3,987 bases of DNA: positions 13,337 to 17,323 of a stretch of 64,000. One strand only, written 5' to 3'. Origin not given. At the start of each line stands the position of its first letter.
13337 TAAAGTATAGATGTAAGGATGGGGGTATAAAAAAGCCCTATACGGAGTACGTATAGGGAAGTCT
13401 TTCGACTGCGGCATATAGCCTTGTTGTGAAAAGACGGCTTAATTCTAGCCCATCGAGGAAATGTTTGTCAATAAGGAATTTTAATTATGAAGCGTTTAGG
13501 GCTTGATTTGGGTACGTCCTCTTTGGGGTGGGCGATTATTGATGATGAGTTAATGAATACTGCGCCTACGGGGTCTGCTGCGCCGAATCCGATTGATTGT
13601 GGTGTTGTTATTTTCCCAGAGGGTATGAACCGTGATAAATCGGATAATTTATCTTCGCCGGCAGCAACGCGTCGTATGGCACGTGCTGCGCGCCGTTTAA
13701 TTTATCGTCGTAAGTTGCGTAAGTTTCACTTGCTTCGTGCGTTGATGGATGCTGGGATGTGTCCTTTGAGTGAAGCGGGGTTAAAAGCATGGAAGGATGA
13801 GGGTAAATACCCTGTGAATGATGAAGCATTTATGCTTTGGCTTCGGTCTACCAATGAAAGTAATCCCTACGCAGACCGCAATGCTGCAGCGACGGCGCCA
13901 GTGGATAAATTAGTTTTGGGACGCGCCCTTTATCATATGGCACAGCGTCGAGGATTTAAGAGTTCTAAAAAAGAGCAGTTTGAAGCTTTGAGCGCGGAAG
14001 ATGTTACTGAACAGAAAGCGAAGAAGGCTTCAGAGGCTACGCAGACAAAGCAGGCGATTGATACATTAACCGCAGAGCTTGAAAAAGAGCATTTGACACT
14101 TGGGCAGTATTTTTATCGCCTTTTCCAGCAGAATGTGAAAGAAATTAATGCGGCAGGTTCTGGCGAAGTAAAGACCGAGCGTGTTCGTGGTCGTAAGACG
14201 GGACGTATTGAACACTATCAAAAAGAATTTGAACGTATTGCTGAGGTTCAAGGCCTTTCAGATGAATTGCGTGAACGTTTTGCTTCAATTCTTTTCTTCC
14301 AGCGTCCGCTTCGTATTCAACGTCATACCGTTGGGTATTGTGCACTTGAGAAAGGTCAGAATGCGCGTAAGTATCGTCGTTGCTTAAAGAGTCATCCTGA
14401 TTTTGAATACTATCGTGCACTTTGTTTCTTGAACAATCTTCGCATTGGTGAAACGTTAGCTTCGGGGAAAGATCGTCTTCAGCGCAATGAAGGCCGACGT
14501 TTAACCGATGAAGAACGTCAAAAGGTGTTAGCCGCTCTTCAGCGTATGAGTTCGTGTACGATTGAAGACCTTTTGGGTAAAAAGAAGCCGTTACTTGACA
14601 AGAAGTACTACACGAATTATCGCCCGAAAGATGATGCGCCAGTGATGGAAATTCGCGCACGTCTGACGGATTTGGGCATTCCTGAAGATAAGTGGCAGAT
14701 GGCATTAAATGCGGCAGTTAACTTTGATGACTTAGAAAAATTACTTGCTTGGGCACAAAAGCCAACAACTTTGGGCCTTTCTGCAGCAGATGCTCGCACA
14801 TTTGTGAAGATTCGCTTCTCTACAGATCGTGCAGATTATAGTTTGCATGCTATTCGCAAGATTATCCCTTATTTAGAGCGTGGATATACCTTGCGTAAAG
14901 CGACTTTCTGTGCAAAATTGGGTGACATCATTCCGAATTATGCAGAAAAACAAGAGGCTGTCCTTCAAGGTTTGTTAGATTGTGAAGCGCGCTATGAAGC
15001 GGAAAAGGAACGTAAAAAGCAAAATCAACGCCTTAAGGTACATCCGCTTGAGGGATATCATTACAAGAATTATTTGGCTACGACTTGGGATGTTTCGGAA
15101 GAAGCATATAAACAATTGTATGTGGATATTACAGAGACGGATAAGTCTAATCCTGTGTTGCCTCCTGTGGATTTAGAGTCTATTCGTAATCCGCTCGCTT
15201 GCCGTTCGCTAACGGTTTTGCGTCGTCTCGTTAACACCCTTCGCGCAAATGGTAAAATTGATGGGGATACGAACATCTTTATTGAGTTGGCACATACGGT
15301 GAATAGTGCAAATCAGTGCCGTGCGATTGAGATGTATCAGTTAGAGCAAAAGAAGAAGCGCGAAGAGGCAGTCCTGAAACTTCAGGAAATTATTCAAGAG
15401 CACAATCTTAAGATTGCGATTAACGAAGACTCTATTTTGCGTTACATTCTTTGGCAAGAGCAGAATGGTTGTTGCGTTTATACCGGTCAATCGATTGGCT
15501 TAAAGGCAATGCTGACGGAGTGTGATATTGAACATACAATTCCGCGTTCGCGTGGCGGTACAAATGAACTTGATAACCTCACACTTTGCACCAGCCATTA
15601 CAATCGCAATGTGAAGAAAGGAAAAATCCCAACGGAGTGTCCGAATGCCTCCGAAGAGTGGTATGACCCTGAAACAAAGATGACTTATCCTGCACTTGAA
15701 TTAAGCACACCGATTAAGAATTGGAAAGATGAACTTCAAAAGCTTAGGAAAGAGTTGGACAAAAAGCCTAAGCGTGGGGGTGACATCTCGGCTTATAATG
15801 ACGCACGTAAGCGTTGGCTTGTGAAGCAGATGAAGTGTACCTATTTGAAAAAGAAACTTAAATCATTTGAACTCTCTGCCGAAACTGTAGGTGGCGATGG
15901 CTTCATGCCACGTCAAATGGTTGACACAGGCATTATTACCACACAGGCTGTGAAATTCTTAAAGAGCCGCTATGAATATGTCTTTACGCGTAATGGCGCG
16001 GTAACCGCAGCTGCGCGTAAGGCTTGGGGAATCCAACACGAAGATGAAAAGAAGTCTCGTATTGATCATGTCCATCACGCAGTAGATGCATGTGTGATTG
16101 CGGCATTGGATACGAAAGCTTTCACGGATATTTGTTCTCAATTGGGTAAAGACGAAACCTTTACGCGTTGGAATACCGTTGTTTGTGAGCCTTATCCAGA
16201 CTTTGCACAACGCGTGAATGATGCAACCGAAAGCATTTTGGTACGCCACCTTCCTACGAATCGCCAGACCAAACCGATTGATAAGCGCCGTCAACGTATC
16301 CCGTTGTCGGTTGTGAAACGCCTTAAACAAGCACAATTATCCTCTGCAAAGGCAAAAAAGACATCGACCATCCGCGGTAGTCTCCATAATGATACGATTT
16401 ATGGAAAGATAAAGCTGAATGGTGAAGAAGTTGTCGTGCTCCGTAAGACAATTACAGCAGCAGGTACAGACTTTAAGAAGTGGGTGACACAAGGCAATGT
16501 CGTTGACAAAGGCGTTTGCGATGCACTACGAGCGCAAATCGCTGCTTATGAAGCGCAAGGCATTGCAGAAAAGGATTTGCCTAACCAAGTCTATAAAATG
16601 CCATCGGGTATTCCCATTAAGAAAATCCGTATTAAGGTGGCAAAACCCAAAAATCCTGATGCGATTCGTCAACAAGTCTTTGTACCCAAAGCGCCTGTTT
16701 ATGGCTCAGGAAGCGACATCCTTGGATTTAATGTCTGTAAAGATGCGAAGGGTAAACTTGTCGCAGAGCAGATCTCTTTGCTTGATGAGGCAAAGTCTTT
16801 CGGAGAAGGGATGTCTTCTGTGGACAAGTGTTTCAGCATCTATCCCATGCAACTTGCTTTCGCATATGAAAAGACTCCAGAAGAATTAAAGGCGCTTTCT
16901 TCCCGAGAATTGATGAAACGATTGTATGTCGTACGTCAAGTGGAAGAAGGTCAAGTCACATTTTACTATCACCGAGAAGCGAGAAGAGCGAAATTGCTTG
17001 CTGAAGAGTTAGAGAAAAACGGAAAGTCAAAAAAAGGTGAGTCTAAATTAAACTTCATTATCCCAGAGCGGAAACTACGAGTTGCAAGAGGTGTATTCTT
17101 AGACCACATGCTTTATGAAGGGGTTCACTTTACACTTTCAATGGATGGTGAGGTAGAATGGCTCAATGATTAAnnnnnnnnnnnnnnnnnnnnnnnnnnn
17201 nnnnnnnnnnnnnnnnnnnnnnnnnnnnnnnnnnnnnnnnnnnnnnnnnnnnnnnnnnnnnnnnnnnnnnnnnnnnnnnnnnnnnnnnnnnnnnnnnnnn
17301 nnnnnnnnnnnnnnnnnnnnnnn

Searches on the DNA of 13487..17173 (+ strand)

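Call 63: search_dna_similar(query=L041:14989-18974:-, collection=phages, mode=distant, max_evalue=0.1, max_rows=20)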
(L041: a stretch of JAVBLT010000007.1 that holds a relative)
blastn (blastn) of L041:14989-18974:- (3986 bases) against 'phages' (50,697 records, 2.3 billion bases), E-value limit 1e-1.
No match.

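Call 64: search_dna_similar(query=L033:15190-17943:-, collection=phages, mode=distant, max_evalue=0.1, max_rows=20)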
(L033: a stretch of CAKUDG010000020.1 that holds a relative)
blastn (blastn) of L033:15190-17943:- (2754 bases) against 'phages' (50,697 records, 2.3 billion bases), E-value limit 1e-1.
No match.
